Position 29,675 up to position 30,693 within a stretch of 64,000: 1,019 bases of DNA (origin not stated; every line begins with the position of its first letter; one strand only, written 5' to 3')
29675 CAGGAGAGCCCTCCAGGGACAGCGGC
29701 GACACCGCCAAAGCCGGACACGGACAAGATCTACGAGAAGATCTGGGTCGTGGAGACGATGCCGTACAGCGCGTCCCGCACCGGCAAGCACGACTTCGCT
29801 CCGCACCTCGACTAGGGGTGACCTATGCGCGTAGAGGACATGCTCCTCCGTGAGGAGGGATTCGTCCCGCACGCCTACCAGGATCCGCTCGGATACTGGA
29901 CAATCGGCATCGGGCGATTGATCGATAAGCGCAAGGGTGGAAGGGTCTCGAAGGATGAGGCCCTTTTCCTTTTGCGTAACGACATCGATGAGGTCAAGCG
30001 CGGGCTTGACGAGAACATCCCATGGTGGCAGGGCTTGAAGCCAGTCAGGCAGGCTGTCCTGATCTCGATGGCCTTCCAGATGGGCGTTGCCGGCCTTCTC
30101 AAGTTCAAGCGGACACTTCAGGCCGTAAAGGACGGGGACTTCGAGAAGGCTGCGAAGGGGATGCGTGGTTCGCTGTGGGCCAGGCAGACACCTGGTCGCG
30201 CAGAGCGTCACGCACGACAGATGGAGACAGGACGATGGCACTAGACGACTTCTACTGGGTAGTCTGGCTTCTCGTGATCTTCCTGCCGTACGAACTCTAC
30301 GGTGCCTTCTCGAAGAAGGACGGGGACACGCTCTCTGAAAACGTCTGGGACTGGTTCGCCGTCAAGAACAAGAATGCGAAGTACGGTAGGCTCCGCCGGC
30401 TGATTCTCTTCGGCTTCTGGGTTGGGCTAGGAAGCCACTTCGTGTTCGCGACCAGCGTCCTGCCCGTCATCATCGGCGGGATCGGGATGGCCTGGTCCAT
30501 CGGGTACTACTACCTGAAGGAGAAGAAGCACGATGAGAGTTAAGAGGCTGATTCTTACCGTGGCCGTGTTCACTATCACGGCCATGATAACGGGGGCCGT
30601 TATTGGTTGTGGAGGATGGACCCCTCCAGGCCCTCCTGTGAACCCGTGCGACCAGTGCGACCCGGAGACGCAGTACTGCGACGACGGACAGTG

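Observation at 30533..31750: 405-aa secreted Cys-rich lipoprotein-like protein embedded in the lysis cluster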

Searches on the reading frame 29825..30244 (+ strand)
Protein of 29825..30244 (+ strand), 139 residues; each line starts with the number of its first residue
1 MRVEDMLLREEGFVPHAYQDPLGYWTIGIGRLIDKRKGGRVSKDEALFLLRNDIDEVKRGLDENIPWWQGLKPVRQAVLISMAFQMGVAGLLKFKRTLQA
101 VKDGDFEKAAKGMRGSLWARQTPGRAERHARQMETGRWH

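Call 5: search_protein_families(library=pfam, proteins=[window:29825-30244:+], max_evalue=0.1)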
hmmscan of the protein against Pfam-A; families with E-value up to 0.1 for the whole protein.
window:29825-30244:+ (139 aa): 2 families
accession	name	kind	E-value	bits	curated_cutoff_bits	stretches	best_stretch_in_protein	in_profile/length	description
PF00959.24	Phage_lysozyme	-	1.1e-14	55.3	22.3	1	10-119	3-108/125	Phage lysozyme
PF18126.6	Mitoc_mL59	-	0.019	15.7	31.5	1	75-135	50-120/130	Mitochondrial ribosomal protein mL59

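Call 6: search_protein_families(library=phrogs, proteins=[window:29825-30244:+], max_evalue=0.1)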
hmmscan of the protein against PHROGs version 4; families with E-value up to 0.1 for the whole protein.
window:29825-30244:+ (139 aa): 9 families
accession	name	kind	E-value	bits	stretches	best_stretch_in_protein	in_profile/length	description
phrog_33534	-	unknown function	3.2e-27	95.4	1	61-137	4-86/94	-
phrog_7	-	lysis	1.3e-24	87.3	1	7-114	562-671/873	endolysin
phrog_13211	-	tail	1.5e-17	63.9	1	17-135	764-885/887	baseplate hub subunit and tail lysozyme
phrog_430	-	tail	7.4e-17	62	1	3-130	167-282/868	baseplate hub subunit and tail lysozyme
phrog_2083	-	head and packaging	7.8e-10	38.9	1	7-133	767-899/908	internal virion lysozyme motif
phrog_15410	-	unknown function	1.7e-09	38.2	1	16-127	186-305/311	-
phrog_28234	-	lysis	1.5e-06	28.5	1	25-105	104-186/372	endolysin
phrog_3572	-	lysis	0.00016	21.3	1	4-118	268-383/653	endolysin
phrog_3617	-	unknown function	0.003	17.8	1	8-110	263-375/405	-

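Call 65: search_dna_similar(query=window:29825-30244:+, collection=phages, mode=protein, max_evalue=1e-8, max_rows=15)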
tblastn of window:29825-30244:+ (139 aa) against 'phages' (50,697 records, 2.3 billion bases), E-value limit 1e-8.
Records with a match: 1908; places in all: 3059; records where one place covers at least 80% of the query: 1906.
Best place of each record, by identity: <60% 1908.
By first word of the organism name: Escherichia 754; Klebsiella 299; Pseudomonas 151; Aeromonas 87; Shigella 85; Acinetobacter 71; Enterobacter 57; Enterobacteria 50; Salmonella 41; Yersinia 37; and 45 more.
By host as written in the record: Escherichia coli 304; - 186; Klebsiella pneumoniae 99; Pseudomonas aeruginosa 58; Escherichia coli O157:H7 30; Aeromonas salmonicida 28; Escherichia coli B 28; Escherichia coli K-12 MG1655 27; and 495 more.
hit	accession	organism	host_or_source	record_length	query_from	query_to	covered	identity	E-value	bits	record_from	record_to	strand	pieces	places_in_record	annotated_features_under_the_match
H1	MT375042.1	Acinetobacter phage vB_AbaP_Alexa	Acinetobacter baumannii NIPH 201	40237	10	139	94%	56.9%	7e-43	155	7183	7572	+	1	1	lysozyme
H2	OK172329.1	Alcaligenes phage vB_Af_QDWS535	Alcaligenes faecalis 10106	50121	7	136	94%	56.9%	1e-42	154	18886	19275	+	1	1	lysozyme R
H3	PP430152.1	Enterobacteria phage FtMidnight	Escherichia coli MG1655 + F912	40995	2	139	99%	52.9%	8e-40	146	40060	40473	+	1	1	hypothetical protein | holin | Rz-like spanin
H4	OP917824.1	Pseudomonas phage Amjad_SA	Pseudomonas alcaligenes BBS_2079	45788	5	139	97%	50.4%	3e-34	130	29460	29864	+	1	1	E: endolysin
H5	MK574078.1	Pseudomonas phage KP1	Pseudomonas sp.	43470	3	139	99%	49.3%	7e-33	126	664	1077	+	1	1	hypothetical protein (x2)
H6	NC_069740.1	Pseudomonas phage KP1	Pseudomonas sp.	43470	3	139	99%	49.3%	7e-33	126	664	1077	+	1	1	baseplate hub subunit and tail lysozyme | Rz-like spanin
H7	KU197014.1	Xanthomonas phage XAJ2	Xanthomonas arboricola pv. juglandis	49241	3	139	99%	48.9%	9e-37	137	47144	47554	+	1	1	endolysin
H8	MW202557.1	Caudoviricetes sp.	Manatee Spring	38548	10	139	94%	48.1%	1e-30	120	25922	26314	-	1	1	lysozyme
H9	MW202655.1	Bacteriophage sp.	Manatee Spring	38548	10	139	94%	48.1%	1e-30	120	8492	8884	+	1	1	lysozyme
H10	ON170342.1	Ralstonia phage YO374_1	Ralstonia solanacearum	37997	7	136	94%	46.3%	4e-27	110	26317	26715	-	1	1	record has no annotation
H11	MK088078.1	Marinobacter phage AS1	Marinobacter sp. D1S9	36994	7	136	94%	44.6%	3e-23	99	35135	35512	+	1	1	lysozyme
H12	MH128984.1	Burkholderia phage vB_BmuP_KL4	-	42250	7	136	94%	44.6%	4e-22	96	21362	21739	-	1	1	lysozyme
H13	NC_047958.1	Burkholderia phage vB_BmuP_KL4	-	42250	7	136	94%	44.6%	4e-22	96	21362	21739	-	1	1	glycoside hydrolase family protein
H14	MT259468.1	Aeromonas phage PS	Aeromonas salmonicida A567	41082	5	138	96%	42.5%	5e-20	90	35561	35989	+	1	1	baseplate hub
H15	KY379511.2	Pseudoalteromonas phage PHS21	Pseudoalteromonas marina mano4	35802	2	138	99%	40.6%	1e-26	108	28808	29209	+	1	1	lysozyme | hypothetical protein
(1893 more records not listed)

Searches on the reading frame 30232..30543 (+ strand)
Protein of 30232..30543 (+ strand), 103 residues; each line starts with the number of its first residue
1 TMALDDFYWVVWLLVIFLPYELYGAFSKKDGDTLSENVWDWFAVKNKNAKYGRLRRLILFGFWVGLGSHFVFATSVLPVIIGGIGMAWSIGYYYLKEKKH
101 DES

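Call 5: search_protein_families(library=pfam, proteins=[window:30232-30543:+], max_evalue=0.1)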
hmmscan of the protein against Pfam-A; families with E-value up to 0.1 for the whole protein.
window:30232-30543:+ (103 aa): 1 family
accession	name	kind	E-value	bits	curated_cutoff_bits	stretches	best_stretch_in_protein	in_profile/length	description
PF03222.19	Trp_Tyr_perm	-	0.016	14.7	22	1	8-82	80-153/393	Tryptophan/tyrosine permease family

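Call 6: search_protein_families(library=phrogs, proteins=[window:30232-30543:+], max_evalue=0.1)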
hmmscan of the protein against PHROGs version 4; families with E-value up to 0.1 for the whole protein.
window:30232-30543:+ (103 aa): 2 families
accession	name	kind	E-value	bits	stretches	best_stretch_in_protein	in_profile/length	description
phrog_3555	-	unknown function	5.8e-12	46.8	1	7-73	6-73/76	-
phrog_25022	-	unknown function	0.0045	18.5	1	80-101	14-35/49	-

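Call 56: search_protein_families(library=ncbifam, proteins=[window:30232-30543:+], max_evalue=0.1)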
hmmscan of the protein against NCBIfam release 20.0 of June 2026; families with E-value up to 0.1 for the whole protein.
window:30232-30543:+ (103 aa): 2 families
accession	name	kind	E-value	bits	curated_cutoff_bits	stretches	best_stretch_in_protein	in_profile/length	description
TIGR00837.1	araaP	subfamily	0.012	14.9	350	1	9-84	75-149/381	aromatic amino acid transporter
NF009926.0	PRK13387.1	equivalog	0.024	13.7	316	1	56-94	94-130/317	1,4-dihydroxy-2-naphthoate polyprenyltransferase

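Call 89: search_protein_families(library=padloc, proteins=[window:30232-30543:+], max_evalue=0.01)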
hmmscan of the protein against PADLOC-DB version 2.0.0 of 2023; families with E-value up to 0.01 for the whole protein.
window:30232-30543:+ (103 aa): 0 families
